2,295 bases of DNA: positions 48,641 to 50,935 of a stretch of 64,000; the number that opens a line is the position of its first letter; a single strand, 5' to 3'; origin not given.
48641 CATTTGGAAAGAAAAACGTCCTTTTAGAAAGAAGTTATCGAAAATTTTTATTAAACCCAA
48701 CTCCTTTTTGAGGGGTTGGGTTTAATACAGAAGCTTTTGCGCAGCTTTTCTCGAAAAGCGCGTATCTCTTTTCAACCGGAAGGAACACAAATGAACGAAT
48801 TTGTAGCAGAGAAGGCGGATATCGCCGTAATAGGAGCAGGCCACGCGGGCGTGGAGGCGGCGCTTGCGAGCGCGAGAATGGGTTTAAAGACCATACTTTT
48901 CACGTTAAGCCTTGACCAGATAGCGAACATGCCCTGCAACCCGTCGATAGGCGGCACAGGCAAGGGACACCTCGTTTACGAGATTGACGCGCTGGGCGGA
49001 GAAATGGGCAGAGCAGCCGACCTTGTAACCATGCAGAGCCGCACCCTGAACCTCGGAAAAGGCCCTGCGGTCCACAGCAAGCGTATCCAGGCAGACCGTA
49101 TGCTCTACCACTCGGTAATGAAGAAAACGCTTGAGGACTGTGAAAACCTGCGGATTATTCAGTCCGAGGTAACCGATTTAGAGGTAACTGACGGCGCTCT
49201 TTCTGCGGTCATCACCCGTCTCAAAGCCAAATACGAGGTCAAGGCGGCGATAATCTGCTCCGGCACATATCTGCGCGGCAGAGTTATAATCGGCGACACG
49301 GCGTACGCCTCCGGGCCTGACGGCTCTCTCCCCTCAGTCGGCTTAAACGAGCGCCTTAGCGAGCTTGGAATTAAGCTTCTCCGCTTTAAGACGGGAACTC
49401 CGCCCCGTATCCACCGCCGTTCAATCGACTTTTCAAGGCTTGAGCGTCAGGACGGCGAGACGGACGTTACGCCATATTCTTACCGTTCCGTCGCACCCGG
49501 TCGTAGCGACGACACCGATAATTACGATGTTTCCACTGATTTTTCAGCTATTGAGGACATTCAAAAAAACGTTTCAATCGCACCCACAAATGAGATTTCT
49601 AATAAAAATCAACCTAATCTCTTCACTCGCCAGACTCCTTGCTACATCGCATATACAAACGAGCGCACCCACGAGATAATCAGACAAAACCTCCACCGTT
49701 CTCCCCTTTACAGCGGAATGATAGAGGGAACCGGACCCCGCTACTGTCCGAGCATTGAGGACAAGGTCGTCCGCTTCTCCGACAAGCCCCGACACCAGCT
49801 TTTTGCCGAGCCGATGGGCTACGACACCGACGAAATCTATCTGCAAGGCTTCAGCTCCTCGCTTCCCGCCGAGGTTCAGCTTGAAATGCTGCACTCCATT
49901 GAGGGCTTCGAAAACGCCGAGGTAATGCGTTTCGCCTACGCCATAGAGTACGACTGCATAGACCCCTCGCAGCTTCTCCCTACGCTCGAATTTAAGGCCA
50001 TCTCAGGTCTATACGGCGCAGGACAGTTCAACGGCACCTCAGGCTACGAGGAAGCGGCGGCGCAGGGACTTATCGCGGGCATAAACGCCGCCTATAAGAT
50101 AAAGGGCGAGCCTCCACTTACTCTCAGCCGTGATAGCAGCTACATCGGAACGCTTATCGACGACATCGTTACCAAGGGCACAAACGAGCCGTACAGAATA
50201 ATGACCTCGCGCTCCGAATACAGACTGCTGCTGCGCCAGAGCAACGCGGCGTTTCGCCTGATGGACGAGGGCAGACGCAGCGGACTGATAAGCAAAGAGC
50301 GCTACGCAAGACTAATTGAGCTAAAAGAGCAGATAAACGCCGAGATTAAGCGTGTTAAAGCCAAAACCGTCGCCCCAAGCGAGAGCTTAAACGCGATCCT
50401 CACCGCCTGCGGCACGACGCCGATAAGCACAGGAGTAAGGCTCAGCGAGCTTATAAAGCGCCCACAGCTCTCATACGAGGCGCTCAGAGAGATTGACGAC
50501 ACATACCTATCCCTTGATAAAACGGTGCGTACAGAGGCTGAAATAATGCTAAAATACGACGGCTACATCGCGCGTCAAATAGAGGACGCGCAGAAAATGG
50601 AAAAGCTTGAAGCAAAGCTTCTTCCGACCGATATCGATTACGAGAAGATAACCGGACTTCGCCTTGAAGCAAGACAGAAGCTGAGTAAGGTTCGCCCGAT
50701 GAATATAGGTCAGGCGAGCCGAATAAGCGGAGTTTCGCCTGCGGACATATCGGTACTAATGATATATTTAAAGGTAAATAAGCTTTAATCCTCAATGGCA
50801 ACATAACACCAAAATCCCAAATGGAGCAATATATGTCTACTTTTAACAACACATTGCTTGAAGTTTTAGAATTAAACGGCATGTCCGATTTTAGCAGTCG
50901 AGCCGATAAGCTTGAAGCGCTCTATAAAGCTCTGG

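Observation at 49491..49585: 87-nt repeat inserted in-frame inside the conserved core of mnmG, bounded by the 8-nt direct repeat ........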

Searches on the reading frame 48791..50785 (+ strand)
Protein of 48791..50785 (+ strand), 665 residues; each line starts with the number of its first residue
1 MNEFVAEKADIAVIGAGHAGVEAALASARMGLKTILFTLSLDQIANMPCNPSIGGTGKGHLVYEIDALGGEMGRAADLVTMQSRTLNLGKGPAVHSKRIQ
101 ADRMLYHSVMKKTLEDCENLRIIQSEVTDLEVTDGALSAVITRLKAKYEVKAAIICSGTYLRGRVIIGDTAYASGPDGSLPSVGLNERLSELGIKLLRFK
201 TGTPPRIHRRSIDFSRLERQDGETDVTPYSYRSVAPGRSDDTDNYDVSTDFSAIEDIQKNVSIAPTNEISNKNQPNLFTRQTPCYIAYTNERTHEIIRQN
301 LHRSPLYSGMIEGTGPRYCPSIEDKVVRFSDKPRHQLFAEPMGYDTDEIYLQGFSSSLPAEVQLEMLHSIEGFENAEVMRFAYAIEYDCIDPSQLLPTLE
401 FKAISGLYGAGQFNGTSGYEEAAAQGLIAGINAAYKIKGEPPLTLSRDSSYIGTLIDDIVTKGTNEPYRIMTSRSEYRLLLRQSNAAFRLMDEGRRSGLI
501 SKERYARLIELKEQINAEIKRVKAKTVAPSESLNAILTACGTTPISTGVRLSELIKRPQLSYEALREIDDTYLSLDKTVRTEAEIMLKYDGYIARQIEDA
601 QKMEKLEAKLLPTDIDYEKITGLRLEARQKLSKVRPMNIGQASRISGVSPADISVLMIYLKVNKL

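Call 12: find_homologous_proteins(query=window:48791-50785:+, max_evalue=1e-50)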
Query window:48791-50785:+ (665 aa): 8000 proteins with E <= 1e-50 among 8000 candidates; the best 120 are listed.
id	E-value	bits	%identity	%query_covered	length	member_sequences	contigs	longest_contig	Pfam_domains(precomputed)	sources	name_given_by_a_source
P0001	0.0e+0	1473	100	100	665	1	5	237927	PF21680.3,PF01134.29,PF13932.16,PF12831.14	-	-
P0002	0.0e+0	1464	99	100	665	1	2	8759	PF21680.3,PF01134.29,PF13932.16,PF12831.14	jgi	-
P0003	0.0e+0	1282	87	100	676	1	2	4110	PF21680.3,PF01134.29,PF13932.16,PF12831.14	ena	-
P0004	0.0e+0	1242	80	100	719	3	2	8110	PF21680.3,PF01134.29,PF13932.16,PF12831.14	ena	-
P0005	0.0e+0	1191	83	100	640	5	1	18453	PF07992.21,PF21680.3,PF01262.28,PF01134.29,PF13932.16,PF12831.14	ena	-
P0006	0.0e+0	1185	81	100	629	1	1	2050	PF07992.21,PF21680.3,PF01134.29,PF13932.16,PF12831.14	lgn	-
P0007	0.0e+0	1179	81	100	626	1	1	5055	PF07992.21,PF21680.3,PF01134.29,PF13932.16,PF12831.14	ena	-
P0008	0.0e+0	1177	80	100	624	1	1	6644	PF07992.21,PF21680.3,PF01134.29,PF13932.16,PF12831.14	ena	-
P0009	0.0e+0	1172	80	100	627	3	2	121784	PF21680.3,PF01134.29,PF13932.16,PF12831.14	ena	-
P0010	0.0e+0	1170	80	100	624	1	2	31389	PF07992.21,PF21680.3,PF01134.29,PF13932.16,PF12831.14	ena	-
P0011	0.0e+0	1152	79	100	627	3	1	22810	PF07992.21,PF21680.3,PF01134.29,PF13932.16,PF12831.14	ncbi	-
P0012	0.0e+0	1147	79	100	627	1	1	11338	PF21680.3,PF01134.29,PF13932.16,PF12831.14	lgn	-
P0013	0.0e+0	1146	79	100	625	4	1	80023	PF07992.21,PF21680.3,PF01134.29,PF13932.16,PF12831.14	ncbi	-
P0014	0.0e+0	1144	79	100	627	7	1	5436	PF21680.3,PF01134.29,PF13932.16,PF12831.14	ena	-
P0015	0.0e+0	1142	78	100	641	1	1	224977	PF07992.21,PF21680.3,PF01134.29,PF13932.16,PF12831.14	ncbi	-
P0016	0.0e+0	1141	78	100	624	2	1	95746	PF21680.3,PF01134.29,PF13932.16,PF12831.14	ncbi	-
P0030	0.0e+0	1081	75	99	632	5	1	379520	PF21680.3,PF01134.29,PF13932.16,PF12831.14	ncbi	-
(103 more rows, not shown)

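Call 15: find_encoding_contigs(protein=P0003, flank=10000, max_places=2)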
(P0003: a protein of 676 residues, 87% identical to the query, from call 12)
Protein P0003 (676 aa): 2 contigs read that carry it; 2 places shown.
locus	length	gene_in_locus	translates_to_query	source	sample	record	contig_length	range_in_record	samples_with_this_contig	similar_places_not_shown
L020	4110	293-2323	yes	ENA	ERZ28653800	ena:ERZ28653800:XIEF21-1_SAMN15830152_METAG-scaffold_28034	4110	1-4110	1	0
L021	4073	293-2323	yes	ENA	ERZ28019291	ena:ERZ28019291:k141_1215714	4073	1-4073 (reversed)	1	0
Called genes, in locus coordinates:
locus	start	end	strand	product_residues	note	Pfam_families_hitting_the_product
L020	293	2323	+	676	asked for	PF01134:GIDA, PF12831:FAD_oxidored (weak), PF01134:GIDA, PF21680:GIDA_C_1st, PF13932:SAM_GIDA_C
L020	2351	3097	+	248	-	PF02527:GidB, PF05175:MTS, PF03848:TehB (faint), PF13847:Methyltransf_31, PF08241:Methyltransf_11 (weak), PF08242:Methyltransf_12 (weak), PF13649:Methyltransf_25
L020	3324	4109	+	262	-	?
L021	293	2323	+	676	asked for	PF01134:GIDA, PF12831:FAD_oxidored (weak), PF01134:GIDA, PF21680:GIDA_C_1st, PF13932:SAM_GIDA_C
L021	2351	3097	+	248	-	PF02527:GidB, PF05175:MTS, PF03848:TehB (faint), PF13847:Methyltransf_31, PF08241:Methyltransf_11 (weak), PF08242:Methyltransf_12 (weak), PF13649:Methyltransf_25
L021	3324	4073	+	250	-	?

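Call 16: find_encoding_contigs(protein=P0004, flank=10000, max_places=2)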
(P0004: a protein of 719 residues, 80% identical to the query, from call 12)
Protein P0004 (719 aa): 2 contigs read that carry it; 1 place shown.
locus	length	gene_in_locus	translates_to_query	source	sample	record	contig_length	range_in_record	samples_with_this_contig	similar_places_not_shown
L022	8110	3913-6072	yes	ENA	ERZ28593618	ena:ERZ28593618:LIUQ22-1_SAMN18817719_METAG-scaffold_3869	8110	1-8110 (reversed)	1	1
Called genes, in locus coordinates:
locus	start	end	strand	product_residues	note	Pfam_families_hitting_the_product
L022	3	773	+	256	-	?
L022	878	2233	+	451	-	PF10509:GalKase_gal_bdg, PF00288:GHMP_kinases_N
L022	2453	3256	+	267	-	PF23023:Anti-Pycsar_Apyc1, PF00753:Lactamase_B, PF12706:Lactamase_B_2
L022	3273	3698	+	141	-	PF02590:SPOUT_MTase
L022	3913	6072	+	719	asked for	PF01134:GIDA, PF12831:FAD_oxidored (weak), PF01134:GIDA, PF21680:GIDA_C_1st, PF13932:SAM_GIDA_C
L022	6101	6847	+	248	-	PF02527:GidB, PF05175:MTS (weak), PF03848:TehB (weak), PF13847:Methyltransf_31, PF08241:Methyltransf_11 (faint), PF13649:Methyltransf_25 (weak)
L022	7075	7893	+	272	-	PF02195:ParB_N, PF17762:HTH_ParB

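Call 17: find_encoding_contigs(protein=P0005, flank=10000, max_places=2)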
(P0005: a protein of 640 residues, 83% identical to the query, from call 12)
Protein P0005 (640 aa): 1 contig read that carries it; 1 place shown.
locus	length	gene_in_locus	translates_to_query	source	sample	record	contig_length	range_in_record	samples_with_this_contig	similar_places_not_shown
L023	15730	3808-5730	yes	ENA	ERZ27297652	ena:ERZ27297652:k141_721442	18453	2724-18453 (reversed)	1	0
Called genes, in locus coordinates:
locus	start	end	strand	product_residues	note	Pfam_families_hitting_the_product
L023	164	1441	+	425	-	PF10509:GalKase_gal_bdg, PF00288:GHMP_kinases_N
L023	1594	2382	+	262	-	PF23023:Anti-Pycsar_Apyc1, PF00753:Lactamase_B, PF12706:Lactamase_B_2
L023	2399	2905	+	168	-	-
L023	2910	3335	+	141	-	PF02590:SPOUT_MTase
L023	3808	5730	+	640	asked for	PF01134:GIDA, PF01262:AlaDh_PNT_C (faint), PF07992:Pyr_redox_2 (weak), PF12831:FAD_oxidored, PF21680:GIDA_C_1st, PF13932:SAM_GIDA_C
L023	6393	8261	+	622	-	PF04434:SWIM (faint), PF04471:Mrr_cat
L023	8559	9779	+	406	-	-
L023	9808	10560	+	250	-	PF02527:GidB, PF05175:MTS (weak), PF13847:Methyltransf_31, PF08241:Methyltransf_11 (weak), PF13649:Methyltransf_25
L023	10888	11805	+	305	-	PF02195:ParB_N, PF17762:HTH_ParB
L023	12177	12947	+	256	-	PF00142:Fer4_NifH (weak), PF01656:CbiA, PF02374:ArsA_ATPase (weak), PF06564:CBP_BcsQ, PF09140:MipZ, PF10609:ParA, PF13614:AAA_31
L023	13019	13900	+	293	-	PF02195:ParB_N, PF17762:HTH_ParB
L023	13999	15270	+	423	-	PF02403:Seryl_tRNA_N, PF00587:tRNA-synt_2b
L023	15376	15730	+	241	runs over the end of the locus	-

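Call 18: find_encoding_contigs(protein=P0011, flank=10000, max_places=1)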
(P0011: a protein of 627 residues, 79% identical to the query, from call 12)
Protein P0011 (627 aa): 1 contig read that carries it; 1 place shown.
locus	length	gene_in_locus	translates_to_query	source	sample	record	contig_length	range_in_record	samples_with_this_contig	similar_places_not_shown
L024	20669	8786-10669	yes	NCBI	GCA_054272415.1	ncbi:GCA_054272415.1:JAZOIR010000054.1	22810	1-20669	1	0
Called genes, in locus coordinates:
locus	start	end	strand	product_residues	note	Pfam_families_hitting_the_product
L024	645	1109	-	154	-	PF22811:Zn_ribbon_NrdR, PF03477:ATP-cone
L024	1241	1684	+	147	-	PF02452:PemK_toxin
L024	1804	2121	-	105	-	-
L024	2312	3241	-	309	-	PF02603:Hpr_kinase_N, PF07475:Hpr_kinase_C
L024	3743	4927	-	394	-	PF22025:ThiI_fer, PF02926:THUMP, PF02568:ThiI, PF06508:QueC (faint)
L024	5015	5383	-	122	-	PF13306:LRR_5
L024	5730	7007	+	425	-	PF10509:GalKase_gal_bdg, PF00288:GHMP_kinases_N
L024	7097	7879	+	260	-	PF23023:Anti-Pycsar_Apyc1, PF00753:Lactamase_B, PF12706:Lactamase_B_2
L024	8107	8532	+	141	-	PF02590:SPOUT_MTase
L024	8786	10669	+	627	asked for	PF01134:GIDA, PF07992:Pyr_redox_2 (weak), PF12831:FAD_oxidored, PF21680:GIDA_C_1st, PF13932:SAM_GIDA_C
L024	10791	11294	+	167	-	-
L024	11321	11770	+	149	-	-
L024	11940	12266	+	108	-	-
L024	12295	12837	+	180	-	-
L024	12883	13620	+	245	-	PF02527:GidB, PF06325:PrmA (weak), PF05175:MTS (weak), PF13847:Methyltransf_31, PF08241:Methyltransf_11 (weak), PF08242:Methyltransf_12 (weak), PF13649:Methyltransf_25 (weak)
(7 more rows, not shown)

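Call 19: find_encoding_contigs(protein=P0009, flank=10000, max_places=1)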
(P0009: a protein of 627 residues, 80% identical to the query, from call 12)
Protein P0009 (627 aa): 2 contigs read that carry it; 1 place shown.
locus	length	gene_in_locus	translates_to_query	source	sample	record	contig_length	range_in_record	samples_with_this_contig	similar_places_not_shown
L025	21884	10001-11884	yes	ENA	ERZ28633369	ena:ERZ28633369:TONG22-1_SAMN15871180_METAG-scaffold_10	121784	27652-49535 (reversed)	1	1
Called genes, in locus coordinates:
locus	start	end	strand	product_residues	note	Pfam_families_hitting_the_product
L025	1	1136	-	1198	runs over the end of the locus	PF17854:FtsK_alpha, PF01580:FtsK_SpoIIIE, PF09397:FtsK_gamma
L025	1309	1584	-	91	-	-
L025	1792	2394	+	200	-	PF01381:HTH_3, PF12844:HTH_19 (weak)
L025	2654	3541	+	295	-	PF02645:DegV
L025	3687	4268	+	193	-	-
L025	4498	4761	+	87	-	PF00312:Ribosomal_S15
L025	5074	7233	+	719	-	PF01138:RNase_PH, PF03725:RNase_PH_C, PF03726:PNPase, PF01138:RNase_PH, PF00013:KH_1, PF00575:S1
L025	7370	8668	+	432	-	PF10509:GalKase_gal_bdg, PF00288:GHMP_kinases_N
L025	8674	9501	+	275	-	PF23023:Anti-Pycsar_Apyc1, PF00753:Lactamase_B, PF12706:Lactamase_B_2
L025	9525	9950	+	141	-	PF02590:SPOUT_MTase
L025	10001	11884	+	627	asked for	PF01134:GIDA, PF12831:FAD_oxidored (weak), PF21680:GIDA_C_1st, PF13932:SAM_GIDA_C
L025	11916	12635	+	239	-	PF02527:GidB, PF05175:MTS (weak), PF13847:Methyltransf_31, PF08241:Methyltransf_11 (weak), PF08242:Methyltransf_12 (weak), PF13649:Methyltransf_25 (weak)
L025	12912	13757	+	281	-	PF02195:ParB_N, PF17762:HTH_ParB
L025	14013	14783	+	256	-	PF00142:Fer4_NifH (weak), PF01656:CbiA, PF02374:ArsA_ATPase (weak), PF06564:CBP_BcsQ, PF09140:MipZ, PF10609:ParA, PF13614:AAA_31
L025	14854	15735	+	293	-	PF02195:ParB_N, PF17762:HTH_ParB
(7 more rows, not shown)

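Call 20: find_encoding_contigs(protein=P0010, flank=10000, max_places=1)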
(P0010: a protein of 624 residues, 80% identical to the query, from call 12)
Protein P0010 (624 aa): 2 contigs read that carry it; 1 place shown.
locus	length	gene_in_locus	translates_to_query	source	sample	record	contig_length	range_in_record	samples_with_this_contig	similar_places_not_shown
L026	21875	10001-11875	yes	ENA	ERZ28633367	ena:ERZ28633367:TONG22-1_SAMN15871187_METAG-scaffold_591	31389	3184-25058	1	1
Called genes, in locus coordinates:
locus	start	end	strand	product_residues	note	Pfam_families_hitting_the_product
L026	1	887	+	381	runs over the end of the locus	PF01979:Amidohydro_1, PF07969:Amidohydro_3 (weak)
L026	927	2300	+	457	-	PF00209:SNF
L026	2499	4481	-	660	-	PF16889:Hepar_II_III_N, PF07940:Hepar_II_III_C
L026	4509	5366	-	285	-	-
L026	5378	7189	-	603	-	PF02518:HATPase_c, PF13589:HATPase_c_3, PF00183:HSP90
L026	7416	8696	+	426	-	PF10509:GalKase_gal_bdg, PF00288:GHMP_kinases_N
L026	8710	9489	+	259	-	PF23023:Anti-Pycsar_Apyc1, PF00753:Lactamase_B, PF12706:Lactamase_B_2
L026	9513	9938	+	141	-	PF02590:SPOUT_MTase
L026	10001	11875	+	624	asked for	PF01134:GIDA, PF07992:Pyr_redox_2 (weak), PF12831:FAD_oxidored, PF21680:GIDA_C_1st, PF13932:SAM_GIDA_C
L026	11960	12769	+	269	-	PF04951:Peptidase_M55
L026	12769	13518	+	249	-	PF02527:GidB, PF01209:Ubie_methyltran (faint), PF13847:Methyltransf_31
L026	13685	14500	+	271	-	PF02195:ParB_N, PF17762:HTH_ParB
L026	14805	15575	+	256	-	PF01656:CbiA, PF02374:ArsA_ATPase (weak), PF06564:CBP_BcsQ, PF09140:MipZ, PF10609:ParA, PF13614:AAA_31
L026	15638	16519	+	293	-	PF02195:ParB_N, PF17762:HTH_ParB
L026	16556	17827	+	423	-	PF02403:Seryl_tRNA_N, PF00587:tRNA-synt_2b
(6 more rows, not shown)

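Call 49: list_cluster_members(proteins=[P0001, P0002, P0011, P0013, P0015, P0016, P0030, P0124, P0121])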
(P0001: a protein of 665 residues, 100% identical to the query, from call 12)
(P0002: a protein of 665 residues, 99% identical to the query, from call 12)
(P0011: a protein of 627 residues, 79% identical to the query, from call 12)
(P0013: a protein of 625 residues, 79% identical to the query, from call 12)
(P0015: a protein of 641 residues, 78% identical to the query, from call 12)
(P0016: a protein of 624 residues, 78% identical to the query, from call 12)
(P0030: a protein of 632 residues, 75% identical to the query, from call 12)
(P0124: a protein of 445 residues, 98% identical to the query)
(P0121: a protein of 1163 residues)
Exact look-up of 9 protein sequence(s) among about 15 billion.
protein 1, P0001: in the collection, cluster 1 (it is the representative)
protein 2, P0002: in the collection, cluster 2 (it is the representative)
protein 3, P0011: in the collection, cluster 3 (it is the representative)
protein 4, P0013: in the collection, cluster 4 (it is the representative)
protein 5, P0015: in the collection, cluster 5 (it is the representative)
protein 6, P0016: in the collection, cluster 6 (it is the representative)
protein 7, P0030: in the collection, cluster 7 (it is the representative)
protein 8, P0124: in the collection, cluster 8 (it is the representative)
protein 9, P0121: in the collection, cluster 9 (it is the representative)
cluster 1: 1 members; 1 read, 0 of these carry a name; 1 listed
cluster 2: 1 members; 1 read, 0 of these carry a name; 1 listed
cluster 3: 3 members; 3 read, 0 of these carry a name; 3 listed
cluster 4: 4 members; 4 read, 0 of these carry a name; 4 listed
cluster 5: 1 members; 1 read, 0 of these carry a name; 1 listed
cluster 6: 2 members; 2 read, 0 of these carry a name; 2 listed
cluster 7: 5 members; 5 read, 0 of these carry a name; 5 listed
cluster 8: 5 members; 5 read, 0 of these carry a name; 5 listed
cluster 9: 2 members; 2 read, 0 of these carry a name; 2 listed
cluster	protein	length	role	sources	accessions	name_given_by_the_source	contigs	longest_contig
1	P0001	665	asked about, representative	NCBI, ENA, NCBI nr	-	-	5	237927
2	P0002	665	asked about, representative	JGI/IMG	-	-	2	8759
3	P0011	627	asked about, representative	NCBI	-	-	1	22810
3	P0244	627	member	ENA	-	-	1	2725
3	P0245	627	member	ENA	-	-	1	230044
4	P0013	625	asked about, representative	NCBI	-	-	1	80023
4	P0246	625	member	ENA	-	-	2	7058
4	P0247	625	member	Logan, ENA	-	-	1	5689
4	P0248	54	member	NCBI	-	-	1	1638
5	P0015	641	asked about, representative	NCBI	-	-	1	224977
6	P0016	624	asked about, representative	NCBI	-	-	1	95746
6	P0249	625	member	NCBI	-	-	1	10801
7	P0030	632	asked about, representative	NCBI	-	-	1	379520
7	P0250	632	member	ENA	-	-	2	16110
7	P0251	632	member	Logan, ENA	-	-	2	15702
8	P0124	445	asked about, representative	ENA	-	-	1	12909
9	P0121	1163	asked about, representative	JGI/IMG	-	-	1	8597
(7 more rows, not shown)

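Call 60: predict_structure(alignment_id=A1)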
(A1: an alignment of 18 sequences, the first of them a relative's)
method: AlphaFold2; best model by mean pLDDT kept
length: 665 residues; sequences in the alignment: 18
mean_pLDDT: 74.8   pTM: 0.75
mean pLDDT of the five models: 74.8, 74.3, 73.8, 72.3, 69.6
residues with pLDDT >= 90: 202; 70-90: 257; 50-70: 101; < 50: 105
segments of 3 or more residues with pLDDT < 50: 48-57, 81-98, 235-280, 314-319, 414-417, 464-481
pLDDT, mean of each block of 10 residues (from residue 1): 76 91 96 93 64 46 87 76 39 44 74 93 93 95 94 85 73 66 84 81 79 87 63 47 23 24 26 32 75 90 73 47 66 73 64 79 93 92 78 88 95 60 91 97 80 78 45 37 70 90 91 93 94 94 92 89 88 84 81 63 65 88 84 79 64 88 85
secondary structure, 60 per line:
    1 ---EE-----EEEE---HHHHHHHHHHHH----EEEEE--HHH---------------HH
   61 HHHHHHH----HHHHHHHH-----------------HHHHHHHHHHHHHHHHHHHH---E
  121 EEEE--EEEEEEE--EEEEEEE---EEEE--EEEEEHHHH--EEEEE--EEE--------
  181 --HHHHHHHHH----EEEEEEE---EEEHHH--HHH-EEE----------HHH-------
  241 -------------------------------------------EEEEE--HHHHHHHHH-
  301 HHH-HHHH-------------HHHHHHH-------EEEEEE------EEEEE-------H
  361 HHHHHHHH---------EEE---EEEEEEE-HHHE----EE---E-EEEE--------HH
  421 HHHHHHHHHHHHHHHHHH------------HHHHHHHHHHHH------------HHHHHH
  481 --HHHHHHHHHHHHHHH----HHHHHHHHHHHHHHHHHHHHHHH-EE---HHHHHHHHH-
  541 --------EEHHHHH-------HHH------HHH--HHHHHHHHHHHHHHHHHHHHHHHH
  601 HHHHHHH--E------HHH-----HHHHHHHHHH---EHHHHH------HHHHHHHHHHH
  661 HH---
elements in order (helices of 4 or more, strands of 3 or more residues): E11-14 H18-29 E34-38 H59-67 H72-79 H97-116 E120-124 E127-133 E136-142 E146-149 E152-156 H157-160 E163-167 E170-172 H183-191 E196-202 E206-208 E218-220 E284-288 H291-299 H305-308 H322-328 E336-341 E348-352 H360-368 E378-380 E384-390 E407-410 H419-438 H451-462 H475-480 H483-497 H502-524 H531-539 H551-555 H577-607 H625-634 H639-643 H650-662
